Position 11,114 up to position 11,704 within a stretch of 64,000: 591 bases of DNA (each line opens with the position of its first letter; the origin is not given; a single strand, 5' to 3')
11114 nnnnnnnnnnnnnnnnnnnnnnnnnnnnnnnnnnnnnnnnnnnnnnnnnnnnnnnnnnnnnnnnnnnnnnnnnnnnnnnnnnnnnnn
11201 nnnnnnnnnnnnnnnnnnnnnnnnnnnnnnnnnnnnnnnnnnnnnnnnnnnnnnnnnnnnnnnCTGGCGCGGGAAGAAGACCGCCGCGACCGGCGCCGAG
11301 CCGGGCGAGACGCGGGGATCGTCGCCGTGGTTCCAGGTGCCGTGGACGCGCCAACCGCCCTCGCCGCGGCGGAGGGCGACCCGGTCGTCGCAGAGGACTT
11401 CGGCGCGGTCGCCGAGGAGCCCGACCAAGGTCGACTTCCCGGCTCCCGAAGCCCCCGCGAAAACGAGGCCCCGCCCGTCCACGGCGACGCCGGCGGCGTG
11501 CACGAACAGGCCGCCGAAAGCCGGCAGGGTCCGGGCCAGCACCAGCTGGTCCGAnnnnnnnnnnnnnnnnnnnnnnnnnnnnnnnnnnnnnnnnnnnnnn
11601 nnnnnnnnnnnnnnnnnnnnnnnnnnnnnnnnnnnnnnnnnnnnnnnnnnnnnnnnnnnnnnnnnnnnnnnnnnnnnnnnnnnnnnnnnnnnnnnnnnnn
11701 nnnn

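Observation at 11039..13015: Radical-SAM/SPASM enzyme fused in one polypeptide to an HPr-kinase-like P-loop domain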

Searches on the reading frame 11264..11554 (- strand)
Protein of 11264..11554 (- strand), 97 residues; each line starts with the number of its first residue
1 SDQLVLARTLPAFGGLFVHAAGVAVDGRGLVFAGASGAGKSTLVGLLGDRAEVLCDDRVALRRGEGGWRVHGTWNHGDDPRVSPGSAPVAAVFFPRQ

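Call 46: search_solved_structures(query=window:11264-11554:-, max_evalue=10, show_alignments=5)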
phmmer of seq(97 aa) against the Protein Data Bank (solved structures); distinct sequences matched with E-value up to 10: 46.
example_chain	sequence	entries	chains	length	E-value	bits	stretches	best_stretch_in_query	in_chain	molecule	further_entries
6h4d_A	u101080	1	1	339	0.021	18.2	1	10-49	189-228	Small ribosomal subunit biogenesis GTPase RsgA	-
5no2_Z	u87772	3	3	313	0.022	18.1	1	24-60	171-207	Small ribosomal subunit biogenesis GTPase RsgA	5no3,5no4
2ykr_W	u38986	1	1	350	0.025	18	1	24-64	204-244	PUTATIVE RIBOSOME BIOGENESIS GTPASE RSGA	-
5uz4_Z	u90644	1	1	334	0.025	18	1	24-60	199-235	Small ribosomal subunit biogenesis GTPase RsgA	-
7boi_W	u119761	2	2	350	0.027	17.8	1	24-60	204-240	Small ribosomal subunit biogenesis GTPase RsgA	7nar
2rcn_A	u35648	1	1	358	0.036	17.5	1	24-58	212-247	Probable GTPase engC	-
4a2i_V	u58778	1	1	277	0.075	16.4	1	24-61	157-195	PUTATIVE RIBOSOME BIOGENESIS GTPASE RSGA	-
9wfu_A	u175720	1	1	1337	0.09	16.2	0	22-49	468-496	ABC transporter D family member 1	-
9wfg_A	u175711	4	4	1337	0.091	16.2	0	22-49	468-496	ABC transporter D family member 1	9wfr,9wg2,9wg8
9nlh_H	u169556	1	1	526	0.12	15.7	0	26-52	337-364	YheS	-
4aby_A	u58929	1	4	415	0.16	15.4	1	27-86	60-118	DNA REPAIR PROTEIN RECN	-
7qkr_A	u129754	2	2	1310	0.17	15.2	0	27-47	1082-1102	Plasma membrane ATP-binding cassette transporter required for the export of a-factor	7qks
9vvi_W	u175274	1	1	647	0.18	15.2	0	26-52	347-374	Probable ATP-binding protein YheS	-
6fn1_A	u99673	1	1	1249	0.19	15.1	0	26-47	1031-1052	Human-mouse chimeric ABCB1 (ABCBHM)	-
6fn4_A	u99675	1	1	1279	0.2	15.1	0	26-47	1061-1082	Apo form of Human-mouse chimeric ABCB1 (ABCB1HM) in complex with Antigen binding fragment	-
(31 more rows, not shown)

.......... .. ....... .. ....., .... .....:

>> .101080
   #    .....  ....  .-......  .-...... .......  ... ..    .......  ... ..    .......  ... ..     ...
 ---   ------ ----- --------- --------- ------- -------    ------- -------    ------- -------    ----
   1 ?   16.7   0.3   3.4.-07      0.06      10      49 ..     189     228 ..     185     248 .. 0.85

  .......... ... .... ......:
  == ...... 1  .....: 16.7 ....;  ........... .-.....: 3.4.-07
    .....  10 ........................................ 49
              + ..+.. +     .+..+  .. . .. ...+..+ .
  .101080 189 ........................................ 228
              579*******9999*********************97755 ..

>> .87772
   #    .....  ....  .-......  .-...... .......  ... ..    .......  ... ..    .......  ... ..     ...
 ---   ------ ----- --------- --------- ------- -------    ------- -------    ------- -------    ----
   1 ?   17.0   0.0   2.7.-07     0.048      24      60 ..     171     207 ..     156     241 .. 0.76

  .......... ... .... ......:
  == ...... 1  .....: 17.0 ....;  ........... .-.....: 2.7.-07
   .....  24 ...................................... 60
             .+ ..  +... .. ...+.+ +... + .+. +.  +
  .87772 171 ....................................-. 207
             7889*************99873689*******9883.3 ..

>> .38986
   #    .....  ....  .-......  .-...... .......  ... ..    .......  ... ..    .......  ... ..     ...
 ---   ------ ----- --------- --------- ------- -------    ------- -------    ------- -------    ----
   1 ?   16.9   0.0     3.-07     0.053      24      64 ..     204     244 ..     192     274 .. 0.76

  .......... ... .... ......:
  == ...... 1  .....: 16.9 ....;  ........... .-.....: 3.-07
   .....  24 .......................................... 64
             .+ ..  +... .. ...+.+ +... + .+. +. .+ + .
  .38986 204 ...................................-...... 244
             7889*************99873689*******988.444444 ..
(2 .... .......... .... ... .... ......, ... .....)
